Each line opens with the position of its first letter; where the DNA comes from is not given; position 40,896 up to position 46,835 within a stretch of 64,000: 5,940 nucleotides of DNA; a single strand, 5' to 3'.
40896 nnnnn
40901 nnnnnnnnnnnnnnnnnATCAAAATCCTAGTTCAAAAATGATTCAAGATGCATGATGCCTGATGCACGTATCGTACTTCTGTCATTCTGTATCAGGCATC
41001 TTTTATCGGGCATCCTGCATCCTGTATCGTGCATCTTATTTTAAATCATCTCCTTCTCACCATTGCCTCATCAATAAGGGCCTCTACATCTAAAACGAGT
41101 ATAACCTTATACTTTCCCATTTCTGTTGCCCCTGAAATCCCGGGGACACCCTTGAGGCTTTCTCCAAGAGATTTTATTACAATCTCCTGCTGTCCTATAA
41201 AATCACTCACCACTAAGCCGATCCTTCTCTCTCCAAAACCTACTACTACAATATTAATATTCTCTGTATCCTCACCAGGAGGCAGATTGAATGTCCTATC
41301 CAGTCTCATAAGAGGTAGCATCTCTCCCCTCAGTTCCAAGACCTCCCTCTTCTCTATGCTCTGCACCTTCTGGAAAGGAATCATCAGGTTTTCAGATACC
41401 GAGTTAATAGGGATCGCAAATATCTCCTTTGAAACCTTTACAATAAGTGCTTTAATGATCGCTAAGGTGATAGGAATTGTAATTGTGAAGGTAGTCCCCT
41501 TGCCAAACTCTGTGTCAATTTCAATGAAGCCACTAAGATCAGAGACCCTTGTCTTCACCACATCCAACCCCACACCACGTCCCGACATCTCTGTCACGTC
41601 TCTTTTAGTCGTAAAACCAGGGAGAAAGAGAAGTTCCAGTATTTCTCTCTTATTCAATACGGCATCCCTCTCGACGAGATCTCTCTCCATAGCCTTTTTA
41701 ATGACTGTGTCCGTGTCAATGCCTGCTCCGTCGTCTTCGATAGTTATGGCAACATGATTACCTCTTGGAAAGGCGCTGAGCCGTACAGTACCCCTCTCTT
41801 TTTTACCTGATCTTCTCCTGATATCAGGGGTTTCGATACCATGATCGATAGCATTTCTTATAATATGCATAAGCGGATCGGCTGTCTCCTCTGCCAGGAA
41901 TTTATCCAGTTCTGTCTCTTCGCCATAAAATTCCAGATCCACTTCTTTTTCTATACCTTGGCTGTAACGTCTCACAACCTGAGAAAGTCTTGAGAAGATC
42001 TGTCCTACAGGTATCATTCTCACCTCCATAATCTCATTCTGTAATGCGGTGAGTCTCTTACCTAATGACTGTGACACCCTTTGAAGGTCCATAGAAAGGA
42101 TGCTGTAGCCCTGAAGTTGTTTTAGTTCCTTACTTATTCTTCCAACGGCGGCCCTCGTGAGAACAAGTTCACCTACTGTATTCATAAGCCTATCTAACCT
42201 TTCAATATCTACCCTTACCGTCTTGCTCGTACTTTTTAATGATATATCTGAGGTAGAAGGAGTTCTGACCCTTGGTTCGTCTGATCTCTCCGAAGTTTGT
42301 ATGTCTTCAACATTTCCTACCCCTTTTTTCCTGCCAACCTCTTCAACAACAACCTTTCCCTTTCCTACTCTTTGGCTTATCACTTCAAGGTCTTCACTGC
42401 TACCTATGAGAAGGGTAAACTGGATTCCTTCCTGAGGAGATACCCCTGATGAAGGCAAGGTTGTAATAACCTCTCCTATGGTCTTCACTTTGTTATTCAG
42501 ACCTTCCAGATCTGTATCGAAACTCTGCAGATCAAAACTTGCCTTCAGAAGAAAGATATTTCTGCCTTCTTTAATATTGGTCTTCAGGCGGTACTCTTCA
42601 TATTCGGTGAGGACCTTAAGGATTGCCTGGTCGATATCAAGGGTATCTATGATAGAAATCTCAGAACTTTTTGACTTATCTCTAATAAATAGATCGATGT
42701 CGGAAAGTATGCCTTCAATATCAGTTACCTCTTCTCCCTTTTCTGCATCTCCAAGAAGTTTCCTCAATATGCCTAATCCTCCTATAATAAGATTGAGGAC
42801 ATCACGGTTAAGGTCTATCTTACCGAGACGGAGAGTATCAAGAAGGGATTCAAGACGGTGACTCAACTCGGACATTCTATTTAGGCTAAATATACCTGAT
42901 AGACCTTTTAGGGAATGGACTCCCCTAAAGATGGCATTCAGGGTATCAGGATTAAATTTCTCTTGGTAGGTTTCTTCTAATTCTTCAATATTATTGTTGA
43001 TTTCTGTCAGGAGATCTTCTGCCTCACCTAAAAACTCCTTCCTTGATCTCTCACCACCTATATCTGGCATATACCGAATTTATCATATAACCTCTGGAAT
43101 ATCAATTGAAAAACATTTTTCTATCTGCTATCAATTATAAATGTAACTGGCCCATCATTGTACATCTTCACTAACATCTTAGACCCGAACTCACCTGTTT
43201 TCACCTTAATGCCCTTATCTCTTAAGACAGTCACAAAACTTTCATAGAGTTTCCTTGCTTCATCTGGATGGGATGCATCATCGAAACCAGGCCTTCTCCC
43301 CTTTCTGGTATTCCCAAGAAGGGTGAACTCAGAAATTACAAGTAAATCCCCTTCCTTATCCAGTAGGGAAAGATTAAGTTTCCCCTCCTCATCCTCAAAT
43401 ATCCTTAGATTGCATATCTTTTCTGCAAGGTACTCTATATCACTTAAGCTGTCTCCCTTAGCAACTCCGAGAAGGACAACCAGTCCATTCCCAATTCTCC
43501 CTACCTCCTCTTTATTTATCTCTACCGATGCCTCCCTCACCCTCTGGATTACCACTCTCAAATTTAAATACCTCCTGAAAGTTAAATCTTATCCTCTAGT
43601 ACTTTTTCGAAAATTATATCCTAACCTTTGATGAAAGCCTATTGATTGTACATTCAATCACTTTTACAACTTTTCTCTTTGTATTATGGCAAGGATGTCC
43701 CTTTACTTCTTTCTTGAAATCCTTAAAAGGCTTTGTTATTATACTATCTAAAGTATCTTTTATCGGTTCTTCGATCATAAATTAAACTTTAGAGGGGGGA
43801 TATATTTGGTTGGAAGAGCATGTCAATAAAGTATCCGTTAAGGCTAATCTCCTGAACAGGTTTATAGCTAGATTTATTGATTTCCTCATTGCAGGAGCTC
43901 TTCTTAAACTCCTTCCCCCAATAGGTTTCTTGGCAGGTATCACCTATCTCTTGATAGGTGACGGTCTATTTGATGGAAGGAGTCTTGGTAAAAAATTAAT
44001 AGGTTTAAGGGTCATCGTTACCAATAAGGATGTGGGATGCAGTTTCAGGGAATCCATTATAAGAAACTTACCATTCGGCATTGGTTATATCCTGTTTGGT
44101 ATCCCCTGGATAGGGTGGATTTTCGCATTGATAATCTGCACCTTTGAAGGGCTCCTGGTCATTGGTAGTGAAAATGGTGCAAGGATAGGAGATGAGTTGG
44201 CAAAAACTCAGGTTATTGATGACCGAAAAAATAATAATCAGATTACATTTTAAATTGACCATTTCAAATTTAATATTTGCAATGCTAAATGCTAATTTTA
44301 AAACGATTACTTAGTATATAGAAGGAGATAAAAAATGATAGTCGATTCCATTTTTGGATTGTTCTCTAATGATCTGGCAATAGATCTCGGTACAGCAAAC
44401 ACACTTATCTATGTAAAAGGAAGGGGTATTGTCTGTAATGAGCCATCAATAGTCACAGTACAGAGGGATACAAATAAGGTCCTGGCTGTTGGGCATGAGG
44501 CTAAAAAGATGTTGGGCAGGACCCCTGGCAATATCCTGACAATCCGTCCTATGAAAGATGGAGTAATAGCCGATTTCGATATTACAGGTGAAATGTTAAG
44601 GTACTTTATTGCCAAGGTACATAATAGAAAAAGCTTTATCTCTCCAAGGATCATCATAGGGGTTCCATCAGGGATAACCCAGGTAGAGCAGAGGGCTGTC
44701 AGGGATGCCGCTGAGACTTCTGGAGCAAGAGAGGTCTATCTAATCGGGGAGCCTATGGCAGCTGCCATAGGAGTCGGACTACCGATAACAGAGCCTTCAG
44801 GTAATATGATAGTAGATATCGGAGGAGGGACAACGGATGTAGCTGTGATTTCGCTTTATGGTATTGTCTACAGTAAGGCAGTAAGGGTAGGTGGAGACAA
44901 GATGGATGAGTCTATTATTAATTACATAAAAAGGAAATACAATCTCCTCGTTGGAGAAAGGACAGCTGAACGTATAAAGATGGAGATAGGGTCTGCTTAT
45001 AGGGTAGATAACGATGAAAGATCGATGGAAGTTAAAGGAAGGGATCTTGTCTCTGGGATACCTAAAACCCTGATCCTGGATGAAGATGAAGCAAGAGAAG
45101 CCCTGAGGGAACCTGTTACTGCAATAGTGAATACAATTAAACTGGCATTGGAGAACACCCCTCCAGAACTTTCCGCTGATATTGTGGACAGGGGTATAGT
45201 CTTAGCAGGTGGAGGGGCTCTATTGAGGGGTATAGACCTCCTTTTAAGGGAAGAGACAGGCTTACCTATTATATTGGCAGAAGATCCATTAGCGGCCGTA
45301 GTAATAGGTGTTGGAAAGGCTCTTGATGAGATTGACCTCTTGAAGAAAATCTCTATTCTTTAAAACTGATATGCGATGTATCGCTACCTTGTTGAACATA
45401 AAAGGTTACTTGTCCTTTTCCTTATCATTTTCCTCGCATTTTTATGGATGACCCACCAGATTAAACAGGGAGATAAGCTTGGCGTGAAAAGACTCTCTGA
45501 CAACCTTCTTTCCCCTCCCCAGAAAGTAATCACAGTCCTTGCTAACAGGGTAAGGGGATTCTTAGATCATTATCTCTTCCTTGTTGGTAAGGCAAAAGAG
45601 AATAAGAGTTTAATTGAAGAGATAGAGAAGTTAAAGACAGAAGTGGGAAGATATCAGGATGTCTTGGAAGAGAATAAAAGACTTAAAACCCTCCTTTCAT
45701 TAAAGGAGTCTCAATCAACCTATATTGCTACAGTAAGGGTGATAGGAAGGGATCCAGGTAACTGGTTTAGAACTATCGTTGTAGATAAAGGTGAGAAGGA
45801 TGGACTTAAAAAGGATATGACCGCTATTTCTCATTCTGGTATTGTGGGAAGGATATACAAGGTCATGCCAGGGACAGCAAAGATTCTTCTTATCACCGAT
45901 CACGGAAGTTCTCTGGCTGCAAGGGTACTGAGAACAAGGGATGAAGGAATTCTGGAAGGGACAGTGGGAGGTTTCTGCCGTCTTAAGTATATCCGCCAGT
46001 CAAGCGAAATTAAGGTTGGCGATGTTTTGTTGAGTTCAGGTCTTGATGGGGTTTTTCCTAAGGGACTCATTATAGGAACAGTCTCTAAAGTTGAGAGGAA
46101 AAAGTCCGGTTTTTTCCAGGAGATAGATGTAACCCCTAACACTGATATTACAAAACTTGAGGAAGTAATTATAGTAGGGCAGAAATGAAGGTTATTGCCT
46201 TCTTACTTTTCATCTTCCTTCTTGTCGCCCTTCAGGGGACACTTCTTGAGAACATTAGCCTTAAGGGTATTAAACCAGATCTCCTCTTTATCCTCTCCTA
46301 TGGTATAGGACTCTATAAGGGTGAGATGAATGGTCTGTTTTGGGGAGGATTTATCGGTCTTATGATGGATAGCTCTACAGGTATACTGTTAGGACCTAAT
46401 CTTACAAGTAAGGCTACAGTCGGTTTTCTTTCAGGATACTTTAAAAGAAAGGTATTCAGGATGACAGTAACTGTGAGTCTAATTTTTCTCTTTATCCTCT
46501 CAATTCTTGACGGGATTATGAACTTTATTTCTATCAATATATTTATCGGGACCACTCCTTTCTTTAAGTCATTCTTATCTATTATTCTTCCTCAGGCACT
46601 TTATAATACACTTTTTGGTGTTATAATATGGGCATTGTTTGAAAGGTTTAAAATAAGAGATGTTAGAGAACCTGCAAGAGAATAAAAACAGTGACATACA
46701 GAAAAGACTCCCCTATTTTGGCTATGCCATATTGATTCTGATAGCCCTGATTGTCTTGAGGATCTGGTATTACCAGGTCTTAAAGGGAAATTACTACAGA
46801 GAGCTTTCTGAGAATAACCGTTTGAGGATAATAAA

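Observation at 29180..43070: Complete chemosensory operon with atypical accessory proteins: ExeA-like AAA+ ATPase next to an extended CheW, a 20-repeat HEAT protein and a GAF/coiled-coil protein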

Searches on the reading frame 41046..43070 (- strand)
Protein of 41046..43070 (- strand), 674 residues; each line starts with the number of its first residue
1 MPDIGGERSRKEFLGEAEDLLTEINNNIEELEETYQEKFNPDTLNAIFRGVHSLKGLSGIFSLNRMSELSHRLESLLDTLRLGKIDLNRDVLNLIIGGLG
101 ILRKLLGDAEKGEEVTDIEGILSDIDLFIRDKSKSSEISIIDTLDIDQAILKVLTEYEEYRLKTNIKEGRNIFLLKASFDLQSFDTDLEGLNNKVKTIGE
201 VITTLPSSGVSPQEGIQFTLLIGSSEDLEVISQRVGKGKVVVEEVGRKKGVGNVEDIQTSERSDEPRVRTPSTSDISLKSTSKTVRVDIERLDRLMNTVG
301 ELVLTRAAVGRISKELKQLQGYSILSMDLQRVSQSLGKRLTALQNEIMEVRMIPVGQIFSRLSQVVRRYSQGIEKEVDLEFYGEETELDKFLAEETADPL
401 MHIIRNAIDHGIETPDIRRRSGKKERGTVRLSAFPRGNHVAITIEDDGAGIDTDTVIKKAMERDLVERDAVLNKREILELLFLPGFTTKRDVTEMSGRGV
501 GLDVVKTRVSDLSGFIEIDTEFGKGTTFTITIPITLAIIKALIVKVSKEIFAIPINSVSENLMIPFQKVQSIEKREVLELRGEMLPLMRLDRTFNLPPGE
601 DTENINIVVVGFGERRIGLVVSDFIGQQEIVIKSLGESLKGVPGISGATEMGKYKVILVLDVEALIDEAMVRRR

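Call 3: search_protein_families(library=pfam, proteins=[window:41046-43070:-], max_evalue=0.01)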
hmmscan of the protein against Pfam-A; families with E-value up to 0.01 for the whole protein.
window:41046-43070:- (674 aa): 4 families
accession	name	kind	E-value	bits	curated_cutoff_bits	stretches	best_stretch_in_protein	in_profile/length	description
PF01584.24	CheW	-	4.6e-29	101.3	23.5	1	541-669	2-137/138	CheW-like domain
PF02518.31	HATPase_c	-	4.7e-19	69.3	26.4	1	397-534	3-109/111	Histidine kinase-, DNA gyrase B-, and HSP90-like ATPase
PF02895.20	H-kinase_dim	-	5.2e-15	56.1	23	1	282-350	1-68/68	Signal transducing histidine kinase, homodimeric domain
PF01627.28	Hpt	-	3.2e-14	53.4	24.6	1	11-94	4-73/84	Hpt domain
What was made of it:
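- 41046..43070 (-): cheA (674 aa): P1 Hpt, P3 dimerisation, P4 kinase, P5 CheW-like; no P2 domain detected. Pfam, call 3.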

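Call 6: search_protein_families(library=ncbifam, proteins=[window:41046-43070:-], max_evalue=0.001)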
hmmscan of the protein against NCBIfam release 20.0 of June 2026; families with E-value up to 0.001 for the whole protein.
window:41046-43070:- (674 aa): 29 families (the best 25 are shown)
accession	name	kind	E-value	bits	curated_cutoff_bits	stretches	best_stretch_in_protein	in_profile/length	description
NF041336.1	CheA_Halo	equivalog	2.1e-114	383.6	950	1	10-665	5-666/666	chemotaxis protein CheA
NF007835.0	PRK10547.1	equivalog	2.6e-108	363.4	793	1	12-665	9-656/670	chemotaxis protein CheA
NF046044.1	PnpS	equivalog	9.4e-10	38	400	1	494-533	351-390/390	two-component system histidine kinase PnpS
NF008298.1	PRK11086.1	subfamily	2.7e-09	36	520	1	477-534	473-525/529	DcuS/MalK family sensor histidine kinase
NF010411.0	PRK13837.1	equivalog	1.1e-08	33.5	647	1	477-535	623-676/828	two-component system VirA-like sensor kinase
NF008468.0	PRK11360.1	equivalog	8.6e-08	31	646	1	475-535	554-609/616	two-component system sensor histidine kinase AtoS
NF047874.1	MASE3_PAS_HK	subfamily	1.2e-07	31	560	1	494-542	585-633/655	MASE3 domain-containing sensor histidine kinase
NF007688.0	PRK10364.1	equivalog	1.2e-07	30.8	479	1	477-535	399-452/460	two-component system sensor histidine kinase ZraS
NF046020.1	HisKinCckABruc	equivalog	1.2e-07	30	1000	1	474-537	650-710/868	cell cycle histidine kinase CckA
NF010076.0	PRK13557.1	subfamily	1.7e-07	30.1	631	1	345-540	229-400/540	histidine kinase famiy protein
TIGR02966.1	phoR_proteo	equivalog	1.8e-06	27.2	334.2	0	493-532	294-333/333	phosphate regulon sensor histidine kinase PhoR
NF041947.1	LuxQ_Vibrio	equivalog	1.9e-06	26.1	1200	1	492-540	654-702/843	quorum-sensing autoinducer 2 sensor kinase/phosphatase LuxQ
NF053867.1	SprKinKinDBac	equivalog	2.1e-06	26.5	775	1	474-535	442-498/500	sporulation kinase KinD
NF038348.1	T2SS_HK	subfamily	5.4e-06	25.1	450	1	476-534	518-573/574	histidine kinase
TIGR02938.1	nifL_nitrog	equivalog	1.8e-05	23.5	242.45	0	481-532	443-492/494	nitrogen fixation negative regulator NifL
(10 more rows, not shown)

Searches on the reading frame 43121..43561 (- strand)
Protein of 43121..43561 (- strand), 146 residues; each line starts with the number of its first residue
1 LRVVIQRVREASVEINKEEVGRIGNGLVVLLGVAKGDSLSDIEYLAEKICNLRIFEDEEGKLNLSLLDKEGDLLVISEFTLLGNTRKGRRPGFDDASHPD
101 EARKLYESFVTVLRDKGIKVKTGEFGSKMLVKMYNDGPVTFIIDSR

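Call 4: search_protein_families(library=pfam, proteins=[window:43121-43561:-], max_evalue=0.01)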
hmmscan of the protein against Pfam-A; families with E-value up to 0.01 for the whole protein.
window:43121-43561:- (146 aa): 1 family
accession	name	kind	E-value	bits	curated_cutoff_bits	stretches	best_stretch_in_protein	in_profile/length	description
PF02580.21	Tyr_Deacylase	-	3.9e-56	189.8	25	1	2-144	1-144/144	D-Tyr-tRNA(Tyr) deacylase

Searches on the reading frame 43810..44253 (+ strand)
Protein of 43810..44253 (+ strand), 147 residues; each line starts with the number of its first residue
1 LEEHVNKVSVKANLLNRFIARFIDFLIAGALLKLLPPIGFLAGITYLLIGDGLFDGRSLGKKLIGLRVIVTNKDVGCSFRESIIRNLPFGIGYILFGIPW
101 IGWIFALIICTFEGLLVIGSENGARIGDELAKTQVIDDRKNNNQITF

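Call 4: search_protein_families(library=pfam, proteins=[window:43810-44253:+], max_evalue=0.01)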
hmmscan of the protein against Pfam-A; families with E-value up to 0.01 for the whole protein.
window:43810-44253:+ (147 aa): 1 family
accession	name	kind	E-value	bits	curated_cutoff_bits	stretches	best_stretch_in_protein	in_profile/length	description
PF06271.18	RDD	-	2.4e-09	38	24.1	1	40-132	55-137/137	RDD family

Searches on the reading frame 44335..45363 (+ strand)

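Call 4: search_protein_families(library=pfam, proteins=[window:44335-45363:+], max_evalue=0.01)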
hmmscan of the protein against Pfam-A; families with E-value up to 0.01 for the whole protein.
window:44335-45363:+ (342 aa): 7 families
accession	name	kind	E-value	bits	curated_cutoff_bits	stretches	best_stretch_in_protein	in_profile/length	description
PF06723.19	MreB_Mbl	-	8.7e-149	495.2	27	1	12-337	2-326/327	MreB/Mbl protein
PF14450.12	FtsA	-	5.6e-13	49.8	31.8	1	159-317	2-112/127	Cell division protein FtsA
PF00012.26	HSP70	-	2.5e-12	46.3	20.6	1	105-203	135-239/599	Hsp70 protein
PF00022.25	Actin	-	1.9e-10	40.4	27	1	36-201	30-190/410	Actin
PF11104.14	PilM_2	-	1.1e-07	31.5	27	1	158-223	183-244/340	Type IV pilus assembly protein PilM;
PF06277.17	EutA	-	0.0041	16.5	27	0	160-213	148-205/475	Ethanolamine utilisation protein EutA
PF21522.3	MreB-like_C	-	0.0076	17.3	27.8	0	159-217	1-63/123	Archaeal actin homologue MreB-like, C-terminal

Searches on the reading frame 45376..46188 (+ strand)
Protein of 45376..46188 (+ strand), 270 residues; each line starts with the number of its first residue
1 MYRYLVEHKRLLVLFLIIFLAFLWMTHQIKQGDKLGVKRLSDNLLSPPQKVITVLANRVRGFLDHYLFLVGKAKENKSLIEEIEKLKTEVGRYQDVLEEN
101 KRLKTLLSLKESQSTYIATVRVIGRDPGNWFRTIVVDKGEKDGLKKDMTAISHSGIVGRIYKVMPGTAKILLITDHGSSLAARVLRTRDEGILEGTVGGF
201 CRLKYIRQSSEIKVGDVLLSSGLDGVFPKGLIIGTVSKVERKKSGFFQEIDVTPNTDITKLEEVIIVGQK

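Call 4: search_protein_families(library=pfam, proteins=[window:45376-46188:+], max_evalue=0.01)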
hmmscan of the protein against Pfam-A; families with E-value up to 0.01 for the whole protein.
window:45376-46188:+ (270 aa): 1 family
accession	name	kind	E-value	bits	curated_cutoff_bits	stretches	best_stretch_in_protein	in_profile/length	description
PF04085.20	MreC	-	1e-47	162.1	28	1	122-267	1-146/147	Rod shape-determining protein MreC, barrel core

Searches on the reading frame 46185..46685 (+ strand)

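Call 64: search_protein_families(library=pfam, proteins=[window:46185-46685:+], max_evalue=0.00001)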
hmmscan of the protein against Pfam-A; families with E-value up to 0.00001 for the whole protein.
window:46185-46685:+ (166 aa): 1 family
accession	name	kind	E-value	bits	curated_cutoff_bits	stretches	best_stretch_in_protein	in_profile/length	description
PF04093.17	MreD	-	9e-06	26.3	24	0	5-155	6-154/158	rod shape-determining protein MreD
